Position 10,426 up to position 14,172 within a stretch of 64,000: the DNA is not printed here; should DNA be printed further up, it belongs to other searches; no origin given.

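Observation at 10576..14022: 1148-aa anchored protein built from four DUF1080/LamG-like jelly-roll modules with a C-terminal single TM helix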

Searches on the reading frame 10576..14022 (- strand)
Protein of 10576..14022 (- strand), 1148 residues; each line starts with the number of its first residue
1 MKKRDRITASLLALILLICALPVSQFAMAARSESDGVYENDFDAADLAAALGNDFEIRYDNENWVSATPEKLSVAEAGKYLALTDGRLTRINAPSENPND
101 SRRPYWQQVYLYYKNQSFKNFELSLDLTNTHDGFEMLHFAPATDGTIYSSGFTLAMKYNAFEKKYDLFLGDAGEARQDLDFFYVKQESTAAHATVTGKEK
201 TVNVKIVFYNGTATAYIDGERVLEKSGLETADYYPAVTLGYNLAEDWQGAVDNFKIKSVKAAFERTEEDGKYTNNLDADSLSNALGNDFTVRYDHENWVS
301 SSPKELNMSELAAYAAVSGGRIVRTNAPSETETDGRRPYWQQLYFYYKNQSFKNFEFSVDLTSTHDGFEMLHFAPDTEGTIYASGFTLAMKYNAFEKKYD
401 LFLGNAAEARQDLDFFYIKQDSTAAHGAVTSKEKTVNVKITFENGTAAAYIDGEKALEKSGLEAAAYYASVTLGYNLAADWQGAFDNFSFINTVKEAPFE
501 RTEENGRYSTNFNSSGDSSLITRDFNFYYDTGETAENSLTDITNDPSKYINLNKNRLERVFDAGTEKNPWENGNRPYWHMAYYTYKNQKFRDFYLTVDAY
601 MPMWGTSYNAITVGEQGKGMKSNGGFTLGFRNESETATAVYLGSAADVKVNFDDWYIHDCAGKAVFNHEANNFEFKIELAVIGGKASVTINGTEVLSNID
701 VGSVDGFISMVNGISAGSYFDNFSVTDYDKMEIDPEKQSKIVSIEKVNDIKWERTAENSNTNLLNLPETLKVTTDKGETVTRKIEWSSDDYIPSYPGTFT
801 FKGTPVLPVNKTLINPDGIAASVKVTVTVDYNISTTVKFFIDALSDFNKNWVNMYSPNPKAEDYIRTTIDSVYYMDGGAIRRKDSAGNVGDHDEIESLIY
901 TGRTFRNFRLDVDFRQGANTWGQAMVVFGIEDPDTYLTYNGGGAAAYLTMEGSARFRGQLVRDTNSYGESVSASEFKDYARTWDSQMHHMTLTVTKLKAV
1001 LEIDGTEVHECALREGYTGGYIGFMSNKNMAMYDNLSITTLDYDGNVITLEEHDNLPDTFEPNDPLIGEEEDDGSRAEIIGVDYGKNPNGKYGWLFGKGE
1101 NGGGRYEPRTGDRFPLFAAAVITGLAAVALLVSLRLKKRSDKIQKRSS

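Call 5: search_protein_families(library=pfam, proteins=[window:10576-14022:-], max_evalue=0.1)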
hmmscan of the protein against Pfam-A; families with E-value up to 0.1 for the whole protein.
window:10576-14022:- (1148 aa): 7 families
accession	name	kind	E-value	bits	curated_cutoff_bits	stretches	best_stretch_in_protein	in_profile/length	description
PF06439.18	3keto-disac_hyd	-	1.6e-10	41.7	26.8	1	877-1038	30-186/187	3-keto-disaccharide hydrolase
PF07532.17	Big_4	-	2.5e-06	27.4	22.1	1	753-804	7-55/59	Bacterial Ig-like domain (group 4)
PF22925.3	TS_C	-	6.7e-06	26.3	27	0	185-228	116-159/202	Trans-sialidase, C-terminal domain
PF21708.4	Glyco_hydro_59_C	-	0.011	16.2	27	0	675-726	121-173/175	Galactocerebrosidase, C-terminal lectin domain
PF19763.6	DUF6250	-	0.031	14.6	26.9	0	984-1032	113-161/165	Domain of unknown function (DUF6250)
PF22522.2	DUF6998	-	0.061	13.7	27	0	418-447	42-71/136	Family of unknown function (DUF6998)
PF02226.22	Pico_P1A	-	0.076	13.5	21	0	506-558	10-61/68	Picornavirus coat protein (VP4)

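Call 6: search_protein_families(library=ncbifam, proteins=[window:10576-14022:-], max_evalue=0.1)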
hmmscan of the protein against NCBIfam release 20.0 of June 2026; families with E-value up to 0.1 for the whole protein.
window:10576-14022:- (1148 aa): 0 families

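Call 9: find_homologous_proteins(query=window:10576-14022:-)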
Query window:10576-14022:- (1148 aa): 18 proteins with E <= 0.001 among 8000 candidates.
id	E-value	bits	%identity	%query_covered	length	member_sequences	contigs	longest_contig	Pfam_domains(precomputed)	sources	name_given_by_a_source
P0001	0.0e+0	3034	91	97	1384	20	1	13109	PF07532.18,PF22925.4,PF06439.19,PF13385.14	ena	-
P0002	0.0e+0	2630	100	100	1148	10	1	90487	PF07532.18,PF22925.4,PF06439.19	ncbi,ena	-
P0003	0.0e+0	2584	98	100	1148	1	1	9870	PF07532.18,PF22925.4,PF06439.19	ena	-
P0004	3.9e-285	967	52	63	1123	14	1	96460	PF13472.13,PF00657.29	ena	-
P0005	5.6e-207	708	39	70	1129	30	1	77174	PF06439.19,PF21708.5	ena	-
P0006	1.1e-206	707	59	47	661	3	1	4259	PF22925.4,PF00404.25,PF13385.14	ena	-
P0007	2.0e-205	703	65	43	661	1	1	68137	PF22925.4,PF13385.14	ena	-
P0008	2.5e-205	703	66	43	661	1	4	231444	PF22925.4,PF13385.14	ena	-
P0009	6.6e-205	702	65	43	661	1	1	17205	PF22925.4,PF00404.25,PF13385.14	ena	-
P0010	7.2e-205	701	65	43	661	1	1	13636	PF22925.4,PF13385.14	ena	-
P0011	1.0e-191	658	65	40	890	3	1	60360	PF13472.13,PF00657.29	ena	-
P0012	9.4e-185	635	63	40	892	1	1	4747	PF13472.13,PF00657.29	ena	-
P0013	5.4e-168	579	39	64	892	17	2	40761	PF22925.4,PF06439.19,PF00404.25,PF23375.2,PF13385.14,PF21708.5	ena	-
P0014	2.8e-140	488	47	47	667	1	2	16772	PF00404.25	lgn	-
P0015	3.8e-107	378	43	44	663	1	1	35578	PF06439.19,PF00404.25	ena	-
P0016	2.5e-96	342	42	41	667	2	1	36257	-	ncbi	-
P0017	9.3e-75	271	36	41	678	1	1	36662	PF06439.19,PF00404.25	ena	-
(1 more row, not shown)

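Call 11: list_cluster_members(proteins=[P0002, P0016, P0005])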
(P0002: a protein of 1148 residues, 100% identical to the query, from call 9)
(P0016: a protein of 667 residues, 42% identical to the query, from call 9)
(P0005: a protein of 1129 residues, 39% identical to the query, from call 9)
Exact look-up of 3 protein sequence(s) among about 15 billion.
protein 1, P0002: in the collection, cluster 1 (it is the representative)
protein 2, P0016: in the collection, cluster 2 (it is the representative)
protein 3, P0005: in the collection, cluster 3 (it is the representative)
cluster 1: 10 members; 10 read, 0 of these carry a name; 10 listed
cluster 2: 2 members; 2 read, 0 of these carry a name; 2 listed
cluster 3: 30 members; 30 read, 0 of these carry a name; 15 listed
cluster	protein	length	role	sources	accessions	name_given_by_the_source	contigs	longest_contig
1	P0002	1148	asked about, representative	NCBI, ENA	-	-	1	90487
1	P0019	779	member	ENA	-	-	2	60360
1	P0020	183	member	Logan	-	-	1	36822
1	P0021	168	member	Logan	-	-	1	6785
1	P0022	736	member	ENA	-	-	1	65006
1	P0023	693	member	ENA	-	-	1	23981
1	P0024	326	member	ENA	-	-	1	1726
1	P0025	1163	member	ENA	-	-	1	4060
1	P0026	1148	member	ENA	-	-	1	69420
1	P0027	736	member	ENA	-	-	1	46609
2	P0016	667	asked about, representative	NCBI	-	-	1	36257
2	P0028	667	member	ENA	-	-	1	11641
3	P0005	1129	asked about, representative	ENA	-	-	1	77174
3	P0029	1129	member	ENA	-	-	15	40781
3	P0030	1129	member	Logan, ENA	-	-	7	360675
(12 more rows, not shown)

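Call 13: find_encoding_contigs(protein=P0005, flank=10000, max_places=3)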
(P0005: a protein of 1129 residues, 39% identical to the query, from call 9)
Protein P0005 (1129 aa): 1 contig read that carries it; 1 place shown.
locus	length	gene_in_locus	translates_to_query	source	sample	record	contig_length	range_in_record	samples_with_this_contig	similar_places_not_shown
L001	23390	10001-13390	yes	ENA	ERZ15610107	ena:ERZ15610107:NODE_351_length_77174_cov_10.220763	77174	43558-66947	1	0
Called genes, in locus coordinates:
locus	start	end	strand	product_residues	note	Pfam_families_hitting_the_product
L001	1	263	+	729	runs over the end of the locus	PF16875:Glyco_hydro_36N, PF02065:Melibiase, PF16874:Glyco_hydro_36C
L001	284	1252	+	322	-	-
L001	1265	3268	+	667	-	-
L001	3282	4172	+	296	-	-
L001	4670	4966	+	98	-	PF20648:DUF6809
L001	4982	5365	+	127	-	PF08765:Mor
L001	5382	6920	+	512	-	-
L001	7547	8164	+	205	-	PF08706:D5_N (faint)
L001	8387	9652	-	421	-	PF06824:Glyco_hydro_125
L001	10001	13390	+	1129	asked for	PF06439:3keto-disac_hyd (faint), PF21708:Glyco_hydro_59_C (faint)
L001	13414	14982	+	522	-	PF01547:SBP_bac_1, PF13416:SBP_bac_8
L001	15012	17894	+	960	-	PF01547:SBP_bac_1, PF13416:SBP_bac_8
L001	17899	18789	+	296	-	PF00528:BPD_transp_1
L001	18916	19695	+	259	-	PF00528:BPD_transp_1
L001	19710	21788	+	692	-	PF01436:NHL (faint), PF04893:Yip1 (weak)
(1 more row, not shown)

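Call 14: find_encoding_contigs(protein=P0008, flank=8000, max_places=2)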
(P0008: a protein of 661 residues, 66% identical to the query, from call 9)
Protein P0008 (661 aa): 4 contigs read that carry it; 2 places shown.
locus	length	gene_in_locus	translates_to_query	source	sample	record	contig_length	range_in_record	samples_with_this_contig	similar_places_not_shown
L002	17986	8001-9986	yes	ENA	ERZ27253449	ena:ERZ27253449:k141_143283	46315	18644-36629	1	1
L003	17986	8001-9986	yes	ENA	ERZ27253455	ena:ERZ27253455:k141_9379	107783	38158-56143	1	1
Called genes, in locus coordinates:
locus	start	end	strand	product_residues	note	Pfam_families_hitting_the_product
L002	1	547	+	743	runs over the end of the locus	PF18952:DUF5696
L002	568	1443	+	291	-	PF00528:BPD_transp_1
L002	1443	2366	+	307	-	PF00528:BPD_transp_1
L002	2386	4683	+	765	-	PF13802:Gal_mutarotas_2, PF01055:Glyco_hydro_31_2nd, PF21365:Glyco_hydro_31_3rd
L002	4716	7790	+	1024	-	PF13802:Gal_mutarotas_2, PF01055:Glyco_hydro_31_2nd, PF21365:Glyco_hydro_31_3rd, PF22633:F5_F8_type_C_2 (weak)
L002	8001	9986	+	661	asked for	PF13385:Laminin_G_3 (faint), PF22925:TS_C (faint)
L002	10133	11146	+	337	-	PF00356:LacI, PF00532:Peripla_BP_1, PF13407:Peripla_BP_4, PF13377:Peripla_BP_3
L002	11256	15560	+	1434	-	PF00404:Dockerin_1 (weak), PF13802:Gal_mutarotas_2, PF01055:Glyco_hydro_31_2nd, PF21365:Glyco_hydro_31_3rd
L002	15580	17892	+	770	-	PF01915:Glyco_hydro_3_C, PF14310:Fn3-like, PF00933:Glyco_hydro_3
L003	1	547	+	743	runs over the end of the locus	PF18952:DUF5696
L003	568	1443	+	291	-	PF00528:BPD_transp_1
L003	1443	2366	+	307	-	PF00528:BPD_transp_1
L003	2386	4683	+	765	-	PF13802:Gal_mutarotas_2, PF01055:Glyco_hydro_31_2nd, PF21365:Glyco_hydro_31_3rd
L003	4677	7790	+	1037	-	PF13802:Gal_mutarotas_2, PF01055:Glyco_hydro_31_2nd, PF21365:Glyco_hydro_31_3rd, PF22633:F5_F8_type_C_2 (weak)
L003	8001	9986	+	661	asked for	PF13385:Laminin_G_3 (faint), PF22925:TS_C (faint)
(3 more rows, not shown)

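Call 36: find_related_loci(query=window:10576-14022:-, collection=genome_contigs, flank=10000)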
Query window:10576-14022:- (1148 aa) in genome_contigs; peptide patterns used: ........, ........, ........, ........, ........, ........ (x = any residue, [..] = any of these).
16 stretches matched a pattern; 1 encode a relative of the query (tblastn E <= 1e-3); 1 distinct loci.
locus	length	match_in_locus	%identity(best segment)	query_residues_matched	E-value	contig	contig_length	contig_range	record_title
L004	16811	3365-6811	48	1-1145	0e+0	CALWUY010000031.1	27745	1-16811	MAG: uncultured Clostridia bacterium isolate E0_DP__bin66 genome assembly, contig: E0_DP__k127_827614, whole genome shot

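Call 62: find_encoding_contigs(protein=P0004, flank=10000, max_places=1)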
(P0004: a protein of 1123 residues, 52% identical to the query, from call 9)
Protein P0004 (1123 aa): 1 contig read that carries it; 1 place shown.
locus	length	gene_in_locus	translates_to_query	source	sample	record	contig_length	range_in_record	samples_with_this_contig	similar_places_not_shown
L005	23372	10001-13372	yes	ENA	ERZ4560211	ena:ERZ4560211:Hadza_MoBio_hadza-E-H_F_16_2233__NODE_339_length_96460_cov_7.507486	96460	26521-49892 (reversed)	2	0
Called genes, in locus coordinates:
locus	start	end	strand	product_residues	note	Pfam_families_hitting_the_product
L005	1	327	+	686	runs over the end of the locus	PF08450:SGL (faint), PF01436:NHL (faint), PF04893:Yip1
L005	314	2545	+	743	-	PF18952:DUF5696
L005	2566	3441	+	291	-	PF00528:BPD_transp_1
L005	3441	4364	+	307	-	PF00528:BPD_transp_1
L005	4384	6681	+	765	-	PF13802:Gal_mutarotas_2, PF01055:Glyco_hydro_31_2nd, PF21365:Glyco_hydro_31_3rd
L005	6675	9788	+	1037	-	PF13802:Gal_mutarotas_2, PF01055:Glyco_hydro_31_2nd, PF21365:Glyco_hydro_31_3rd, PF22633:F5_F8_type_C_2 (weak)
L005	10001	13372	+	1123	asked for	PF00657:Lipase_GDSL, PF13472:Lipase_GDSL_2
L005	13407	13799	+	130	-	PF00404:Dockerin_1 (weak)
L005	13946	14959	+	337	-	PF00356:LacI, PF00532:Peripla_BP_1, PF13407:Peripla_BP_4, PF13377:Peripla_BP_3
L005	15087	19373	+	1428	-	PF00404:Dockerin_1 (weak), PF13802:Gal_mutarotas_2, PF01055:Glyco_hydro_31_2nd, PF21365:Glyco_hydro_31_3rd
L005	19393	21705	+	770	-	PF01915:Glyco_hydro_3_C, PF14310:Fn3-like, PF00933:Glyco_hydro_3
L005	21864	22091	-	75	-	PF12844:HTH_19, PF01381:HTH_3, PF13560:HTH_31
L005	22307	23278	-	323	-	PF08486:SpoIID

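Call 63: find_encoding_contigs(protein=P0013, flank=10000, max_places=1)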
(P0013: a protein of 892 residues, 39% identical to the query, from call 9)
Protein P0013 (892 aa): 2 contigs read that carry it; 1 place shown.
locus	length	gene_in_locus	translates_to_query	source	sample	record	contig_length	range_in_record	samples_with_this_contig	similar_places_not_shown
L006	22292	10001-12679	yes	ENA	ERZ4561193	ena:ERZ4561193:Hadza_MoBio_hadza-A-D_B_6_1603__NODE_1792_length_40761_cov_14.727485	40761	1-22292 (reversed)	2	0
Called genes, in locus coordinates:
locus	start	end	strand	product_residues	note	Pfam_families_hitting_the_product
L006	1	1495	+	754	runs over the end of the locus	PF18952:DUF5696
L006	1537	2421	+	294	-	PF00528:BPD_transp_1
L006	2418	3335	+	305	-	PF00528:BPD_transp_1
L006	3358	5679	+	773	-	PF13802:Gal_mutarotas_2, PF01055:Glyco_hydro_31_2nd, PF21365:Glyco_hydro_31_3rd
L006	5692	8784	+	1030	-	PF13802:Gal_mutarotas_2, PF01055:Glyco_hydro_31_2nd, PF21365:Glyco_hydro_31_3rd, PF00754:F5_F8_type_C, PF22633:F5_F8_type_C_2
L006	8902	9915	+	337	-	PF00356:LacI, PF00532:Peripla_BP_1, PF13407:Peripla_BP_4 (weak), PF13377:Peripla_BP_3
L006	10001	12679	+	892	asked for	PF06439:3keto-disac_hyd (faint), PF13385:Laminin_G_3 (faint), PF22925:TS_C (faint), PF23375:DUF7094 (faint), PF21708:Glyco_hydro_59_C (faint), PF00404:Dockerin_1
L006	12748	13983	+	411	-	PF07221:GlcNAc_2-epim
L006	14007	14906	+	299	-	PF14488:DUF4434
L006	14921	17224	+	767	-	PF01915:Glyco_hydro_3_C, PF14310:Fn3-like, PF00933:Glyco_hydro_3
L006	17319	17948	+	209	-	PF00657:Lipase_GDSL, PF13472:Lipase_GDSL_2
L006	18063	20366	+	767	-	PF01915:Glyco_hydro_3_C, PF14310:Fn3-like, PF00933:Glyco_hydro_3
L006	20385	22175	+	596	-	PF02838:Glyco_hydro_20b, PF00728:Glyco_hydro_20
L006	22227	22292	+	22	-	?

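Call 64: find_encoding_contigs(protein=P0016, flank=10000, max_places=1)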
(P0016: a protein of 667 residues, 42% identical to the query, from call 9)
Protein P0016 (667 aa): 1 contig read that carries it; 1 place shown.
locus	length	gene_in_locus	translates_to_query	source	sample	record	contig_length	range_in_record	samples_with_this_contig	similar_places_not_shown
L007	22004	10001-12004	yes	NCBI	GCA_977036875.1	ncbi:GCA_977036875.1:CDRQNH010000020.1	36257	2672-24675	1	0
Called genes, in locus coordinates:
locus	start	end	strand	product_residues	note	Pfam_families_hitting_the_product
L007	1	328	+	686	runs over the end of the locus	PF01436:NHL (faint), PF04893:Yip1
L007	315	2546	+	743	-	PF18952:DUF5696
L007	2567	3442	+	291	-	PF00528:BPD_transp_1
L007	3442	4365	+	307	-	PF00528:BPD_transp_1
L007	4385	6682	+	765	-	PF13802:Gal_mutarotas_2, PF01055:Glyco_hydro_31_2nd, PF21365:Glyco_hydro_31_3rd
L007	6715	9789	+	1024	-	PF13802:Gal_mutarotas_2, PF01055:Glyco_hydro_31_2nd, PF21365:Glyco_hydro_31_3rd, PF22633:F5_F8_type_C_2 (weak)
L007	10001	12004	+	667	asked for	-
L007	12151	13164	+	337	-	PF00356:LacI, PF00532:Peripla_BP_1, PF13407:Peripla_BP_4, PF13377:Peripla_BP_3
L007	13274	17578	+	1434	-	PF00404:Dockerin_1 (faint), PF13802:Gal_mutarotas_2, PF01055:Glyco_hydro_31_2nd, PF21365:Glyco_hydro_31_3rd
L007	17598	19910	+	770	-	PF01915:Glyco_hydro_3_C, PF14310:Fn3-like, PF00933:Glyco_hydro_3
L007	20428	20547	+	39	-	-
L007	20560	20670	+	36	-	-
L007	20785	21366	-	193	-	-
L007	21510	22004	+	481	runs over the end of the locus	PF08245:Mur_ligase_M, PF02875:Mur_ligase_C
